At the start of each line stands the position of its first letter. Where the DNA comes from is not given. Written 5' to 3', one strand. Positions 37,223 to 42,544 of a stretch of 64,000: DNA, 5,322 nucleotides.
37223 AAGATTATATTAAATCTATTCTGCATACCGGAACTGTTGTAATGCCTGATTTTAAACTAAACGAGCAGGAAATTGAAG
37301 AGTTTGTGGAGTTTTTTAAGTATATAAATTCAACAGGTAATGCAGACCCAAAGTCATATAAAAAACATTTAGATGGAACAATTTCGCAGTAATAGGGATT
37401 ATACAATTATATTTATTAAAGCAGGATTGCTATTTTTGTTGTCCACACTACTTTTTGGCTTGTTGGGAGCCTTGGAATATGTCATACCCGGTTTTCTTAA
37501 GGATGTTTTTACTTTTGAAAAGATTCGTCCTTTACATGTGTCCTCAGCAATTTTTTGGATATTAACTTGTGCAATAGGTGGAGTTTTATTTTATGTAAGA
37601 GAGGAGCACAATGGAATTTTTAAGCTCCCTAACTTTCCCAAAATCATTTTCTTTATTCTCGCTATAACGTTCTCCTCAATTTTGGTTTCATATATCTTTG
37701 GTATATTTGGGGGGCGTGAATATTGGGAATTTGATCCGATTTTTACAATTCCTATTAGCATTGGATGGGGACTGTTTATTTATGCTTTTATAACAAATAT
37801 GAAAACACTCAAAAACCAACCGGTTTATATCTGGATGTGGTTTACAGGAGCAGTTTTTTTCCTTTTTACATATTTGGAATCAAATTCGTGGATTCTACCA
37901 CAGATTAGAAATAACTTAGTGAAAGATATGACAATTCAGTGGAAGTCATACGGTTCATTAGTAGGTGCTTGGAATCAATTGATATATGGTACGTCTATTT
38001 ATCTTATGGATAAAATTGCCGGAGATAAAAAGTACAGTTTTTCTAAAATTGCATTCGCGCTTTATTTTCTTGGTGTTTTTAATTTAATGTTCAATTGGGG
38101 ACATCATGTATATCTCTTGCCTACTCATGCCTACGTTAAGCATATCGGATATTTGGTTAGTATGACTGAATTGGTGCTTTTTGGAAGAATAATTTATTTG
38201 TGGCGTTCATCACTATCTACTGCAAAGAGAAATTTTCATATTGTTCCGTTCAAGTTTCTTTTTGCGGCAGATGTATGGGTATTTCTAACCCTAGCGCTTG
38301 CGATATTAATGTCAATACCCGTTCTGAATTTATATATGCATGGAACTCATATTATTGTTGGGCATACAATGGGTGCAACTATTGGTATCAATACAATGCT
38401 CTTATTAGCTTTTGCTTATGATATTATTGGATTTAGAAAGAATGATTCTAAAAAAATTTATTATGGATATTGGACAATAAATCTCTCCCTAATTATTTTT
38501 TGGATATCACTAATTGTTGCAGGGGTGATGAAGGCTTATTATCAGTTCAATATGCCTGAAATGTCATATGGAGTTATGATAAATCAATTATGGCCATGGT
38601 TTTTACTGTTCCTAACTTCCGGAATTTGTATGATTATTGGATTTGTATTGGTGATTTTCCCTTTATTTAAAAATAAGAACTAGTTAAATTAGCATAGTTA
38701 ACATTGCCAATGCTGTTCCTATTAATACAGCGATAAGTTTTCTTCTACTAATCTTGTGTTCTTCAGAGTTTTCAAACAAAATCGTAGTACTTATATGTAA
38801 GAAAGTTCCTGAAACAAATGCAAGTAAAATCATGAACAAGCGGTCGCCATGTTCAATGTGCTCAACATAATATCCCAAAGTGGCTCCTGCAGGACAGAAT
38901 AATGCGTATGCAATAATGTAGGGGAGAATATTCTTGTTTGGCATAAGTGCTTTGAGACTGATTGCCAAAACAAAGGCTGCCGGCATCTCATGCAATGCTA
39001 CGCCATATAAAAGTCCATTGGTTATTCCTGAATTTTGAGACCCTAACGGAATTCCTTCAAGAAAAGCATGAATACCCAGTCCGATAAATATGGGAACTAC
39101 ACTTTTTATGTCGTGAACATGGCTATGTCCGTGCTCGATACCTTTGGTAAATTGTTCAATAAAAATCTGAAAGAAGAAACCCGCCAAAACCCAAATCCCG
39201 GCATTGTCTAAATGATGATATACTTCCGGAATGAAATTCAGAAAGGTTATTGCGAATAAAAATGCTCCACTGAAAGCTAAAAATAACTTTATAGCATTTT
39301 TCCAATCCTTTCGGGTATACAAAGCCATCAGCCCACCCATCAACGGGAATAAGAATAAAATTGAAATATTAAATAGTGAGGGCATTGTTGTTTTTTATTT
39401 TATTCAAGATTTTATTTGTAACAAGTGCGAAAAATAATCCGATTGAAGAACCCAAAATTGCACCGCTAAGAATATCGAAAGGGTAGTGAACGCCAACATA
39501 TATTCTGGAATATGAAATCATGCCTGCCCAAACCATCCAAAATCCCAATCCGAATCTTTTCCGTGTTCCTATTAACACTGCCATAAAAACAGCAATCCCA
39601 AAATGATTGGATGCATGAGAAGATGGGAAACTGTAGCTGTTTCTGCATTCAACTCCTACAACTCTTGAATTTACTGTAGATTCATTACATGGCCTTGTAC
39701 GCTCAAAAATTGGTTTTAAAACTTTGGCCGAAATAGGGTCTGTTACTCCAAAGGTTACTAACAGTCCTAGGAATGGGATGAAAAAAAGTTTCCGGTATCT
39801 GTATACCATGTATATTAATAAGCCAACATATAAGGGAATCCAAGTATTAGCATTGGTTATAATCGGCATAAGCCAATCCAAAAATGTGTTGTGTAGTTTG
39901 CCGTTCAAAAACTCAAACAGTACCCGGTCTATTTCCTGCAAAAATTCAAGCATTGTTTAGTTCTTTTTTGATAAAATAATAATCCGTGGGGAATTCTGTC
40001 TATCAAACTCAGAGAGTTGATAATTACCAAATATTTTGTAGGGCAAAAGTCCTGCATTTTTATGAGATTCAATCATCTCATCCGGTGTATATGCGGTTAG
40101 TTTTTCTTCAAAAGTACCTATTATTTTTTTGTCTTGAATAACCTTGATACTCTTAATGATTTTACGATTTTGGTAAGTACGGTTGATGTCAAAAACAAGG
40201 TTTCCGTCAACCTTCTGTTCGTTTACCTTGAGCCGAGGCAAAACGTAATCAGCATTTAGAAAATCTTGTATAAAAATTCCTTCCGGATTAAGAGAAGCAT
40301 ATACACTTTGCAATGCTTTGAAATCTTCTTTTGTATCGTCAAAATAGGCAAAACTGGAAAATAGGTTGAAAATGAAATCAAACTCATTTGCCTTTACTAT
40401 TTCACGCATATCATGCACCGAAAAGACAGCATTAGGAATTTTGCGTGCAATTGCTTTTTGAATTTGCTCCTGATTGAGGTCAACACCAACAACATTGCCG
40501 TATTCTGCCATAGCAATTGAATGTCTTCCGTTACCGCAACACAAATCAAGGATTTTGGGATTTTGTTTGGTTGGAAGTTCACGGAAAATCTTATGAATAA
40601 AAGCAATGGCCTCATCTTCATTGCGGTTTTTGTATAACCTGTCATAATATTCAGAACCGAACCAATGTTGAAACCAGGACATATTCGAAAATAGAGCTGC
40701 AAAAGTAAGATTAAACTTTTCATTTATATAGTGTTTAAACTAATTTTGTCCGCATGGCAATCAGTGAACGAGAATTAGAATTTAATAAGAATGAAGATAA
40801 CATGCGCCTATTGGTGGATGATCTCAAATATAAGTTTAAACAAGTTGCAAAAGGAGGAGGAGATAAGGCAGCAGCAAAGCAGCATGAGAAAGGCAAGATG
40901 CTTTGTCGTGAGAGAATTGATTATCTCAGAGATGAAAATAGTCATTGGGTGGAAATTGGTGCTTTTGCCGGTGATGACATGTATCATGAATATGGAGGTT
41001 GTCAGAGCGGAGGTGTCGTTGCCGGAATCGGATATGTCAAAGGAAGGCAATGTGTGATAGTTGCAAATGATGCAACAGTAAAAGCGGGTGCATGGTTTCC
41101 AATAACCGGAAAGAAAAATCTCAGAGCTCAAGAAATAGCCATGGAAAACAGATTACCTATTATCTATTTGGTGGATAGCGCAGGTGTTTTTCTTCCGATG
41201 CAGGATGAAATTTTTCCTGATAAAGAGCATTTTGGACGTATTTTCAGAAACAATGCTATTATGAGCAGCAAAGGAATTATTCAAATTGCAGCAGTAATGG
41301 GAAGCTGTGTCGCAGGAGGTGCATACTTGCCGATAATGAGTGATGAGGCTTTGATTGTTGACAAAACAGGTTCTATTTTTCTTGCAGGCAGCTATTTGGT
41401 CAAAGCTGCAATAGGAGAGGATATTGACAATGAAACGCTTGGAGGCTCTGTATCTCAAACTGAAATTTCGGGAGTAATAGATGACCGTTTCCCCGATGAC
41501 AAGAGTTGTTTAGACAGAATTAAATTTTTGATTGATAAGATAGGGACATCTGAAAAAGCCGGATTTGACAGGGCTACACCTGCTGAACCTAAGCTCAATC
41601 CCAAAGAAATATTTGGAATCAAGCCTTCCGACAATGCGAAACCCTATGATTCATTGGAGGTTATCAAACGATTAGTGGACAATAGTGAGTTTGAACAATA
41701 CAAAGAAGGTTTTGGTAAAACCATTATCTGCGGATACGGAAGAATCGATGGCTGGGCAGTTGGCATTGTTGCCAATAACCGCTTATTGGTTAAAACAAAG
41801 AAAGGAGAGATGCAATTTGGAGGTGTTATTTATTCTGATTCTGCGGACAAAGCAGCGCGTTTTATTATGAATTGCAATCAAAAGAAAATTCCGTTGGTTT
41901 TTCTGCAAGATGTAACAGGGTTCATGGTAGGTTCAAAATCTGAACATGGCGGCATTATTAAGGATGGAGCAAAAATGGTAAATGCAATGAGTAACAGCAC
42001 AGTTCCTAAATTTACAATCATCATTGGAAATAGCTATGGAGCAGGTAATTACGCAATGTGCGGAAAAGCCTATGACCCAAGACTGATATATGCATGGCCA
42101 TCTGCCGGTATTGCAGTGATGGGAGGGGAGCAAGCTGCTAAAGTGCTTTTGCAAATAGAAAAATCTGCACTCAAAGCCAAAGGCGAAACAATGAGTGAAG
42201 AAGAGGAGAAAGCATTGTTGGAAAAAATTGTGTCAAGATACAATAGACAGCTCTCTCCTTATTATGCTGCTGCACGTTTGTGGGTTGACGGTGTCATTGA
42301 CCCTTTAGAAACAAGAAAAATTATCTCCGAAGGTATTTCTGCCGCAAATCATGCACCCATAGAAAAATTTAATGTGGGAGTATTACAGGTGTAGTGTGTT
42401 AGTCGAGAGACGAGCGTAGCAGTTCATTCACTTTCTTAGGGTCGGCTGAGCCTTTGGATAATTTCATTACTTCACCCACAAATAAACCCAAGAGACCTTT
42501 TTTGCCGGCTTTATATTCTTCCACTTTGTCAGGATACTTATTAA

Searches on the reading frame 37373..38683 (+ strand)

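Call 7: search_protein_families(library=pfam, proteins=[window:37373-38683:+], max_evalue=0.00001)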
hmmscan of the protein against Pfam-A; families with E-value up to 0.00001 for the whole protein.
window:37373-38683:+ (436 aa): 1 family
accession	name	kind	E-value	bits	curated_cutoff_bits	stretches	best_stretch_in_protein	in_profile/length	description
PF00115.25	COX1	-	2.5e-26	93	34.8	1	11-410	3-427/436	Cytochrome C and Quinol oxidase polypeptide I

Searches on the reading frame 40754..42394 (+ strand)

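Call 7: search_protein_families(library=pfam, proteins=[window:40754-42394:+], max_evalue=0.00001)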
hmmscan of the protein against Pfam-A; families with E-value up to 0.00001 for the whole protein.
window:40754-42394:+ (546 aa): 3 families
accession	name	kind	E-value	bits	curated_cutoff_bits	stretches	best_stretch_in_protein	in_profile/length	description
PF01039.27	Carboxyl_trans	-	1.1e-146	489.8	22.3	1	42-537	1-484/493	Carboxyl transferase domain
PF03255.19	ACCA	-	9.5e-13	48.4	23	1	322-436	92-205/310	Acetyl co-enzyme A carboxylase carboxyltransferase-like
PF06833.16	MdcE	-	1.3e-06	28.7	32.7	0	375-476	24-124/196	Malonate decarboxylase gamma subunit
